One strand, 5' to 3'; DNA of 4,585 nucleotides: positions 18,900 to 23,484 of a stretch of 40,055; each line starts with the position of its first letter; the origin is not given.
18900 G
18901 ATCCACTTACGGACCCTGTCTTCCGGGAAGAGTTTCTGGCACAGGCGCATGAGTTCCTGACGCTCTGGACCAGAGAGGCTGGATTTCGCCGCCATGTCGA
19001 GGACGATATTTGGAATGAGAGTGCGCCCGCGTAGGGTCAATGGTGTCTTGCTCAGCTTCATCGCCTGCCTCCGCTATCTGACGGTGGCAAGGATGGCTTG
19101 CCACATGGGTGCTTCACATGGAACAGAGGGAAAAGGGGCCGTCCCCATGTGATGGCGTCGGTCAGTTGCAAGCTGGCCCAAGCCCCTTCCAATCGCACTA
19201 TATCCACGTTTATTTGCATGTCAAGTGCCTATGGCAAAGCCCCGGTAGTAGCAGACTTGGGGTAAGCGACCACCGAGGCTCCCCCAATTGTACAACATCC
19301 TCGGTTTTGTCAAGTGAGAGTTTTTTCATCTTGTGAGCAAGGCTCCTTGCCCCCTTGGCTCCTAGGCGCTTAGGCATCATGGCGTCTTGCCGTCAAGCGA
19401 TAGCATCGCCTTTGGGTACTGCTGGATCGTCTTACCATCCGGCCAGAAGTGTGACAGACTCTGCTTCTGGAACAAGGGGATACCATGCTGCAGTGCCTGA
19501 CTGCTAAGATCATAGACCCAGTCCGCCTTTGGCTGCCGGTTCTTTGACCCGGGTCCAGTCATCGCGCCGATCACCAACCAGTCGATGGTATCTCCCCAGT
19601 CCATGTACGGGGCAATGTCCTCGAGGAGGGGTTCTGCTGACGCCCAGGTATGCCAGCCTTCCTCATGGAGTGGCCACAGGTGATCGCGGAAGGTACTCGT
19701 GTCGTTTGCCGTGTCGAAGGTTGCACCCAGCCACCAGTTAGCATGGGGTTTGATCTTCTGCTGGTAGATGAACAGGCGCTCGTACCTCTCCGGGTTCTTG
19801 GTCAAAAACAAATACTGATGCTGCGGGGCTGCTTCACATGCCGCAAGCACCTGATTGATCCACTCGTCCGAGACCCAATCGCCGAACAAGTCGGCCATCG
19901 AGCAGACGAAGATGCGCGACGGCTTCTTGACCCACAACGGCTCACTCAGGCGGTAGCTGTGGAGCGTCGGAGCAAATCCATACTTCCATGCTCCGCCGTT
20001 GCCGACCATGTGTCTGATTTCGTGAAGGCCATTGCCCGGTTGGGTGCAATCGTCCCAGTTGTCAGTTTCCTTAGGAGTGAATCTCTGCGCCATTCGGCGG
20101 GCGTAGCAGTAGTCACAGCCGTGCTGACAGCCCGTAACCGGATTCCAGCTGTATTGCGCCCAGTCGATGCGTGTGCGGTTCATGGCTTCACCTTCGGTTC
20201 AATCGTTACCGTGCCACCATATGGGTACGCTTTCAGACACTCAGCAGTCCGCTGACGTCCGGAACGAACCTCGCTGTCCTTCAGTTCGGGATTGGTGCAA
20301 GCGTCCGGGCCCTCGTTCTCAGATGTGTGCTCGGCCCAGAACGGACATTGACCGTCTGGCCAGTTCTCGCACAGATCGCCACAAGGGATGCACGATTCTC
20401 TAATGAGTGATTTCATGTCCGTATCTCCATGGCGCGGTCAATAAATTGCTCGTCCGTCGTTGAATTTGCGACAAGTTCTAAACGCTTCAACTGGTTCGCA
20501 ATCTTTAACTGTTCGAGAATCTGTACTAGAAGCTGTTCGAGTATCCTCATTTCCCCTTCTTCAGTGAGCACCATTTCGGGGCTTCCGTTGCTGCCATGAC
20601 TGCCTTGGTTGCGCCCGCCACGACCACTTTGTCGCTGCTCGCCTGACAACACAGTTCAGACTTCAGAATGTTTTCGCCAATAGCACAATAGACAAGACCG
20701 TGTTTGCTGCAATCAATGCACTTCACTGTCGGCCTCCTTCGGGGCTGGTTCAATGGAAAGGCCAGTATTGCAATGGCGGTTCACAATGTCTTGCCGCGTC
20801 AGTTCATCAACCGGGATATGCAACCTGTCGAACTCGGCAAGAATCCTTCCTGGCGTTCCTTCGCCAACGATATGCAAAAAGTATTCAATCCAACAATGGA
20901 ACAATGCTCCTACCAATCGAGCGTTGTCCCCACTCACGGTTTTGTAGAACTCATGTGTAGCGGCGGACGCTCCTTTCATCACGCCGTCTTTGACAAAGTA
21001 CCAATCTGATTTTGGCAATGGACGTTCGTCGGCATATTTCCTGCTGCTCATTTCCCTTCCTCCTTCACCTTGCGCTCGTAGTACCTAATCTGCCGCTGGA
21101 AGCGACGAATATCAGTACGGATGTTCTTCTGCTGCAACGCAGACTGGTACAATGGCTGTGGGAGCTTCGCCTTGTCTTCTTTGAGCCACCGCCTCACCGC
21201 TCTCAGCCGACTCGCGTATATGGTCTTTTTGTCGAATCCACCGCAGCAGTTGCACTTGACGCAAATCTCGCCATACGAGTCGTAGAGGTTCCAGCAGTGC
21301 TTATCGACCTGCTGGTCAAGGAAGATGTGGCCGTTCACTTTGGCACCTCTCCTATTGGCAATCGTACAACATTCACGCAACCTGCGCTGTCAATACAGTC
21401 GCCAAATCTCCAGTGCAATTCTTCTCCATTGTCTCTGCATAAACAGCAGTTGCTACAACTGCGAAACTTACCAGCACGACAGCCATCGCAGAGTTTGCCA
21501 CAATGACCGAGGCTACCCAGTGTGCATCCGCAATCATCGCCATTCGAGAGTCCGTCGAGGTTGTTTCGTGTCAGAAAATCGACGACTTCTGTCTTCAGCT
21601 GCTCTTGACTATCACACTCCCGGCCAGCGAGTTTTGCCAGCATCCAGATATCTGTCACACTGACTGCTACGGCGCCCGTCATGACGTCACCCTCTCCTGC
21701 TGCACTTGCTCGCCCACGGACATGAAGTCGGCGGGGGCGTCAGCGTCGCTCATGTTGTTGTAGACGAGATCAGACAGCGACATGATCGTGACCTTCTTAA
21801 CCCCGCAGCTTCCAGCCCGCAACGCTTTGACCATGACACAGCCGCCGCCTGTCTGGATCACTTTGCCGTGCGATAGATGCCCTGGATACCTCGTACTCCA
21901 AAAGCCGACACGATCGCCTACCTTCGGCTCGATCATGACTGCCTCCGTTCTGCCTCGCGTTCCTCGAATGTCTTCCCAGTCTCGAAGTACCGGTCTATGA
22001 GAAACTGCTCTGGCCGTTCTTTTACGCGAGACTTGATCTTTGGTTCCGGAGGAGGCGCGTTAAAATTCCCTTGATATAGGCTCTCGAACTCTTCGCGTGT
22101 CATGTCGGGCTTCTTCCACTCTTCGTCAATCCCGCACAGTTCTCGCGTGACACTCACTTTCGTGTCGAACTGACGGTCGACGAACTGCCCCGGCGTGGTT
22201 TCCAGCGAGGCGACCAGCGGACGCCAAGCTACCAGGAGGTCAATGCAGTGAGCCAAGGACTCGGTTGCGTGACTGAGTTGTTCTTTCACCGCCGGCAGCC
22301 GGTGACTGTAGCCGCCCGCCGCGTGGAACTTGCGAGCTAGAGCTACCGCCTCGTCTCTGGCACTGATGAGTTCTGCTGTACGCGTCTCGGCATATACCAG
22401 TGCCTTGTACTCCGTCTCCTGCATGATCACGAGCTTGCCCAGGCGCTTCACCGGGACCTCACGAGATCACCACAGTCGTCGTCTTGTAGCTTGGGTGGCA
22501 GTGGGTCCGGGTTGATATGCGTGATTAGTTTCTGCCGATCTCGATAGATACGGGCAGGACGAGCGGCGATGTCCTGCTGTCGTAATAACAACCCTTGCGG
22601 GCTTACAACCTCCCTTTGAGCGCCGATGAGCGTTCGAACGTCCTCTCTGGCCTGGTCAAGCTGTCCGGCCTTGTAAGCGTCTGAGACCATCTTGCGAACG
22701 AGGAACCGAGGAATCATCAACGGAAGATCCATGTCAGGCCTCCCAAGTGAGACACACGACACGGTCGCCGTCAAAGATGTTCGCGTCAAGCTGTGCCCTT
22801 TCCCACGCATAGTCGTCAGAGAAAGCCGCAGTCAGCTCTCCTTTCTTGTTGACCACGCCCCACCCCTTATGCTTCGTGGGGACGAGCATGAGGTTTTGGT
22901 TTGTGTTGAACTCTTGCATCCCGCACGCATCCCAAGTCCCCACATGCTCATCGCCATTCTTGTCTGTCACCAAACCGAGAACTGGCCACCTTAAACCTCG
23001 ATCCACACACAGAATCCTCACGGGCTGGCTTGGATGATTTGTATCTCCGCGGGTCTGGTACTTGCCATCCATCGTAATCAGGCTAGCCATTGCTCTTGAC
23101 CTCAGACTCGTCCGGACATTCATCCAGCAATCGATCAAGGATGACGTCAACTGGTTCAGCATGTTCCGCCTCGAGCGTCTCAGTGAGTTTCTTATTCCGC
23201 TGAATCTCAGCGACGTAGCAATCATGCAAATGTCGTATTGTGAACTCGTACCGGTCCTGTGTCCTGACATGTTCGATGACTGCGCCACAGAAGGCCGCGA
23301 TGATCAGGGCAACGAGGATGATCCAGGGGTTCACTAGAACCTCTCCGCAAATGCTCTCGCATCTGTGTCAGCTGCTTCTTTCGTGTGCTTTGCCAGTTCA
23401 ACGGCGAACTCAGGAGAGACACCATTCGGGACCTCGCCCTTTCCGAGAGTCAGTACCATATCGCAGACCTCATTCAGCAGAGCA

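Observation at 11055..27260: Conserved start-associated box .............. upstream of a subset of early genes (5 exact copies, about 5 variants, one inverted)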

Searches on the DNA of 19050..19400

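Call 76: search_rna_families(source=window, start=19050, end=19400, threshold=evalue, max_evalue=10)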
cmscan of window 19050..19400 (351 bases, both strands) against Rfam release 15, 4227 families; matches with E-value up to 10: 3.
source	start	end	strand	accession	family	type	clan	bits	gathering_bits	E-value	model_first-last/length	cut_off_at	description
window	19231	19310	-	RF00042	CopA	Gene; antisense;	-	20.8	60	0.21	1-92/92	no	CopA-like RNA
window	19135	19178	-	RF01068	Guanidine-II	Cis-reg; riboswitch;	-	16.3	32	0.49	1-48/48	no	Guanidine-II riboswitch aptamer (mini-ykkC)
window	19114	19209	+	RF02158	NPPA-AS1_3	Gene; lncRNA;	-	11.8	55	2.9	1-108/108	no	NPPA antisense RNA 1 conserved region 3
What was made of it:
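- On Trans-acting antisense RNA control of ant (P1/P7 c4; Rfam C4): No C4 match even at E<=10 in 19050-19400 (call 76).
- On CopA-like RNA (RF00042): 20.8 bits, E = 0.21 (call 76).
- Closest known: C-rich-loop sRNAs that mask Shine-Dalgarno sequences. Same: There is a weak CopA-like score at 19231-19310 on '-' (20.8 bits, call 76).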

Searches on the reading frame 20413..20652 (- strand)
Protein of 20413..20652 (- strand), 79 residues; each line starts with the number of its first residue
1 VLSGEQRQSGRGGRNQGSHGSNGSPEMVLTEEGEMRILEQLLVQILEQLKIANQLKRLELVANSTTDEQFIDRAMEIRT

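Call 43: search_protein_families(library=pfam, proteins=[window:20413-20652:-], max_evalue=0.01)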
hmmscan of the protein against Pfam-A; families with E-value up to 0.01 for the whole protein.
window:20413-20652:- (79 aa): 0 families

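Call 47: search_protein_families(library=phrogs, proteins=[window:20413-20652:-], max_evalue=0.05)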
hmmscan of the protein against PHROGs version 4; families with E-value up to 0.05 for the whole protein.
window:20413-20652:- (79 aa): 1 family
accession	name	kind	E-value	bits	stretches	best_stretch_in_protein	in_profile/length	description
phrog_13817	-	unknown function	0.0097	17.1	1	30-70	32-72/89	-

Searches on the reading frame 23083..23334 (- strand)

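Call 43: search_protein_families(library=pfam, proteins=[window:23083-23334:-], max_evalue=0.01)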
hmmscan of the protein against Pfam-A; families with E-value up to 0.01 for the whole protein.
window:23083-23334:- (83 aa): 0 families

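Call 47: search_protein_families(library=phrogs, proteins=[window:23083-23334:-], max_evalue=0.05)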
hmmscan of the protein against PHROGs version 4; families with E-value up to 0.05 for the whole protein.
window:23083-23334:- (83 aa): 1 family
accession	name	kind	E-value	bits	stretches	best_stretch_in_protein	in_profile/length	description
phrog_17708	-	unknown function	0.025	15.9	1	46-64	8-26/53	-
